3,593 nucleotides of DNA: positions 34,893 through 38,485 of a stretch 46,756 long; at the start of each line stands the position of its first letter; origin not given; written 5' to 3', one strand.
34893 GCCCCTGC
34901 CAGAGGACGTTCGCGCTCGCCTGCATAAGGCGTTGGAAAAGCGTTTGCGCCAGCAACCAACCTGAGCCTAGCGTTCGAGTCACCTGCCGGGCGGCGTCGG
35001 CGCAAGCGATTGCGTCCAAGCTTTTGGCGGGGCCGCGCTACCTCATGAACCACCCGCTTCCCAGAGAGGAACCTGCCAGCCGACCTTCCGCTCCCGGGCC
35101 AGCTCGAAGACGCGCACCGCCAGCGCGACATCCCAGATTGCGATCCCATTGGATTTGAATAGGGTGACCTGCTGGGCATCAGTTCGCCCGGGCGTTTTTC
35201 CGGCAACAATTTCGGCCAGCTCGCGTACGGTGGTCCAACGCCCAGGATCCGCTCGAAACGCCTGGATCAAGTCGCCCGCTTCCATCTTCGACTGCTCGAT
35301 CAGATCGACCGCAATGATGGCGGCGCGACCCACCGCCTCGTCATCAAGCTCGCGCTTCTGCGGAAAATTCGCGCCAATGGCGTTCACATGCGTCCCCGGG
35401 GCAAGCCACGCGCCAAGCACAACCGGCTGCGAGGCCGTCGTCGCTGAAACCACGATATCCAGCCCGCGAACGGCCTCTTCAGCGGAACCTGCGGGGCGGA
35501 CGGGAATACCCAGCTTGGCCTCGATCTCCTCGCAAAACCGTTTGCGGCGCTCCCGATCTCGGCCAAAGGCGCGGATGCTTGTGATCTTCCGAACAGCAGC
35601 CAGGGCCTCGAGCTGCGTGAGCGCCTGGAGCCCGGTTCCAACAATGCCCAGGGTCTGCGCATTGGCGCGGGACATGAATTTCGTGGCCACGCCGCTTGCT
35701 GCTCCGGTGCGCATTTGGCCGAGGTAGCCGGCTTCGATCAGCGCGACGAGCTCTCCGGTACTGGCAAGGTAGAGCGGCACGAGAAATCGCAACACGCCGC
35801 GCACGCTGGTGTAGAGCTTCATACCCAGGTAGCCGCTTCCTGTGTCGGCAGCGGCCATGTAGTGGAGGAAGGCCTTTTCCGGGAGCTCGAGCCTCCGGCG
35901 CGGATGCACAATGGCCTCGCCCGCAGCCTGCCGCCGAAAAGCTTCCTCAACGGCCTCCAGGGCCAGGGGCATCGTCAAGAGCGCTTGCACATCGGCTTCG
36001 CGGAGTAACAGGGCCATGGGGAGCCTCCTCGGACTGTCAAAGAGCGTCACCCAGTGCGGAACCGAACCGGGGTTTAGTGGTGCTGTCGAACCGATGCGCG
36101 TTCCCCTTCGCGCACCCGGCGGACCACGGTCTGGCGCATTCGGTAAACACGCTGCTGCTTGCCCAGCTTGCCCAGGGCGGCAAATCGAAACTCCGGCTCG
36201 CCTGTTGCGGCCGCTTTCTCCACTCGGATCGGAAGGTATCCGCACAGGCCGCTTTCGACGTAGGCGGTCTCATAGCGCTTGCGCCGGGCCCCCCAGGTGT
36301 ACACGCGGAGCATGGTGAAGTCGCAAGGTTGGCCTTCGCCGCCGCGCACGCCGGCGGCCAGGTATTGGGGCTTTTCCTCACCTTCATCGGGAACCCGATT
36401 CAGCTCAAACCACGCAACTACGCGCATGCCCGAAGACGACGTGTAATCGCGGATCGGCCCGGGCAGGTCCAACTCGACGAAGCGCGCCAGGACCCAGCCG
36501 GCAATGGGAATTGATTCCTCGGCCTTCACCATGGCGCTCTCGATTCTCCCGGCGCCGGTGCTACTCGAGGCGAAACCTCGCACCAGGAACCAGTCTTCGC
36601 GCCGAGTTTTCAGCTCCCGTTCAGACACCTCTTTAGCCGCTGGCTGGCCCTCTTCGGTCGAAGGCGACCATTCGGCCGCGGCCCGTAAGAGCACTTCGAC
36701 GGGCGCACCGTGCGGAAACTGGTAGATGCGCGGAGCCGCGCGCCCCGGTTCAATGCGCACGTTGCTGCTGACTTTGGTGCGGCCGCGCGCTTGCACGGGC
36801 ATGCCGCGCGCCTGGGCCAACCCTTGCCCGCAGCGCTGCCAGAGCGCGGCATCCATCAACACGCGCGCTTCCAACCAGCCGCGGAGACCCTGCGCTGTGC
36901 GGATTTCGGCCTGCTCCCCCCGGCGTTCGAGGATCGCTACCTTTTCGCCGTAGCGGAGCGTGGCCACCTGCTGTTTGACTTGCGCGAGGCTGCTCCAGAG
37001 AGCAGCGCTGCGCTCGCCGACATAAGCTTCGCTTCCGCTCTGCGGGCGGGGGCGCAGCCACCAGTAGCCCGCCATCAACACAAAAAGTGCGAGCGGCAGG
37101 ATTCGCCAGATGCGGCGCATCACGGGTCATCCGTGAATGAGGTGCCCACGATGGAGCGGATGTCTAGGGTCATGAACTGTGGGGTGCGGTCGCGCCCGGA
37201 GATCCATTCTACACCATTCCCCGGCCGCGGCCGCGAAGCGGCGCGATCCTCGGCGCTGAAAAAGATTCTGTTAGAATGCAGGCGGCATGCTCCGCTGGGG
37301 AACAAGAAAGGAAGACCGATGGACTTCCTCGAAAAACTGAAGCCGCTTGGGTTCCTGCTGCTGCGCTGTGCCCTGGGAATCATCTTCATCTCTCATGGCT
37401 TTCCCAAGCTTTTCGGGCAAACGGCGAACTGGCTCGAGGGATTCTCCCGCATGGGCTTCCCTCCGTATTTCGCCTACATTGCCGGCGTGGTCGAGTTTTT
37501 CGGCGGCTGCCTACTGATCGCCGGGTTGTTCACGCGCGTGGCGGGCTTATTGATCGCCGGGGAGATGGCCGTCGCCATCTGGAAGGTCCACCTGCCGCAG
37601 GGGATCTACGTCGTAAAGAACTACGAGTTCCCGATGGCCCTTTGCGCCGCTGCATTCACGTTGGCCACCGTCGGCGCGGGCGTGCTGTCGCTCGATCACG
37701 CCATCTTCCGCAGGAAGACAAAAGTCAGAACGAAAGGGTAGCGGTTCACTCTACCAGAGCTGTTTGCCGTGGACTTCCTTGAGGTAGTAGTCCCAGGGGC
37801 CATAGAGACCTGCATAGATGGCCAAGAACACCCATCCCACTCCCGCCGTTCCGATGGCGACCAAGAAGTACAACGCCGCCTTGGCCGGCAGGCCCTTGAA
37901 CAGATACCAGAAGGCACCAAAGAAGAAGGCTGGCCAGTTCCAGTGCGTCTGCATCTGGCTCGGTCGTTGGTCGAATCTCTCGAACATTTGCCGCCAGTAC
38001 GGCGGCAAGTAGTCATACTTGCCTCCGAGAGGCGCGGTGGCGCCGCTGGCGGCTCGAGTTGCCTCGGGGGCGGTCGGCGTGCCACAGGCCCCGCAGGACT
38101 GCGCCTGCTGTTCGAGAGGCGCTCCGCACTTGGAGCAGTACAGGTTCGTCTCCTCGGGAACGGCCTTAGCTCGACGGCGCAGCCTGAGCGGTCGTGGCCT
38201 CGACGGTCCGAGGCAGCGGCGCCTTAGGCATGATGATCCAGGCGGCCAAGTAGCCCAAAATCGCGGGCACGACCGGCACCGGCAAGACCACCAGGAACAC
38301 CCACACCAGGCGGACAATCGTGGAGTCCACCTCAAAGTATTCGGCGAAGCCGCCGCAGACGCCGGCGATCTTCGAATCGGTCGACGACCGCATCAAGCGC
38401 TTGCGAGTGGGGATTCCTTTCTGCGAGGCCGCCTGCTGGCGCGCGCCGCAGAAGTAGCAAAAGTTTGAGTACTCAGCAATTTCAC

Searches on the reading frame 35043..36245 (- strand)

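Call 8: search_protein_families(library=pfam, proteins=[window:35043-36245:-])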
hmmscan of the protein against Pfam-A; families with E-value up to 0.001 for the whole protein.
window:35043-36245:- (400 aa): 2 families
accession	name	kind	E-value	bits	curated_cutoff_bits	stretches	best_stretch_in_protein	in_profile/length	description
PF02423.21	OCD_Mu_crystall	-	2e-68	231.1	24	1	80-385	5-312/314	Ornithine cyclodeaminase/mu-crystallin family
PF01488.26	Shikimate_DH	-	4.6e-06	27.2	24.3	1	187-280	3-94/138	Shikimate / quinate 5-dehydrogenase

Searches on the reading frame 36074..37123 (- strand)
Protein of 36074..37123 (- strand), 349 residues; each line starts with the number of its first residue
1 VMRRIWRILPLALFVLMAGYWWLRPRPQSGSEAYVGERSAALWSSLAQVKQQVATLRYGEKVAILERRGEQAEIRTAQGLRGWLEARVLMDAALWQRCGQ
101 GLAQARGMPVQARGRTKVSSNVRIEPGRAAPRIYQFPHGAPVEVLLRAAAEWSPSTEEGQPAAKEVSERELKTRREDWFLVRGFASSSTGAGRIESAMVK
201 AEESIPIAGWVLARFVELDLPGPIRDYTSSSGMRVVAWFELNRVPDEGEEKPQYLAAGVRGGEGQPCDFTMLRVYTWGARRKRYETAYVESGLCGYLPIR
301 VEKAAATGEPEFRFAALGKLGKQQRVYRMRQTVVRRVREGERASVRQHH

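Call 8: search_protein_families(library=pfam, proteins=[window:36074-37123:-])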
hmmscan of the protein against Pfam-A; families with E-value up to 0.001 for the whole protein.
window:36074-37123:- (349 aa): 2 families
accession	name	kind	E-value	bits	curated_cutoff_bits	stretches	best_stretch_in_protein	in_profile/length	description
PF08239.17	SH3_3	-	1.6e-08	35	27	0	52-87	15-51/54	Bacterial SH3 domain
PF18348.7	SH3_16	-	0.00027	21.1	25.8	0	58-86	17-46/49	Bacterial dipeptidyl-peptidase Sh3 domain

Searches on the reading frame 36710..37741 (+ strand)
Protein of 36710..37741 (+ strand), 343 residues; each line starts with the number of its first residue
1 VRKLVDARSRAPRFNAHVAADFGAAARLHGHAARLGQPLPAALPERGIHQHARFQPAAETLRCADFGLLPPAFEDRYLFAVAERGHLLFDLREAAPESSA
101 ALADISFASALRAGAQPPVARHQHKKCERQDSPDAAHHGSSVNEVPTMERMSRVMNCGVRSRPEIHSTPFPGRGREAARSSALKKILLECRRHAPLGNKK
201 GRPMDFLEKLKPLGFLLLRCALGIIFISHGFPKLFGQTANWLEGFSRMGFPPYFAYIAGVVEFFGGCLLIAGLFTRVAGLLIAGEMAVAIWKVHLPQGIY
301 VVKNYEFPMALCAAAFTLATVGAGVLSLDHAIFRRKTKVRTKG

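Call 59: search_protein_families(library=pfam, proteins=[window:36710-37741:+], max_evalue=0.001)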
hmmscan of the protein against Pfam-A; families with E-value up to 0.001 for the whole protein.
window:36710-37741:+ (343 aa): 4 families
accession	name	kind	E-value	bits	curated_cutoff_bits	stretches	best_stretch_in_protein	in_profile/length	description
PF07681.17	DoxX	-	6.9e-19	68.7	23.6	1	215-294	2-84/85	DoxX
PF13564.11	DoxX_2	-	4.7e-07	30.3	26.3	1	219-316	3-101/103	DoxX-like family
PF04173.18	DoxD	-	4.6e-05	23.8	22.7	1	257-340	70-152/167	TQO small subunit DoxD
PF07291.16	MauE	-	0.00052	20.8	27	1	216-289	6-83/128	Methylamine utilisation protein MauE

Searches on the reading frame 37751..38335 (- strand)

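Call 9: search_protein_families(library=pfam, proteins=[window:37751-38335:-])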
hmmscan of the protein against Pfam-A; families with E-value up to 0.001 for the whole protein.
window:37751-38335:- (194 aa): 4 families
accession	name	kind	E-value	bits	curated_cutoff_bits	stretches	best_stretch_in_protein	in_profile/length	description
PF10947.13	DUF2628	-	8.5e-06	26.6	23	1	119-165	9-56/93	Protein of unknown function (DUF2628)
PF13240.11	Zn_Ribbon_1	-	1.4e-05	25.2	25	1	66-87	1-22/23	zinc-ribbon domain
PF13248.11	Zn_ribbon_3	-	1.7e-05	24.5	27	1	65-87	3-25/26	zinc-ribbon domain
PF12773.13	DZR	-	0.0006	20.4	27.3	1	67-88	1-22/45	Double zinc ribbon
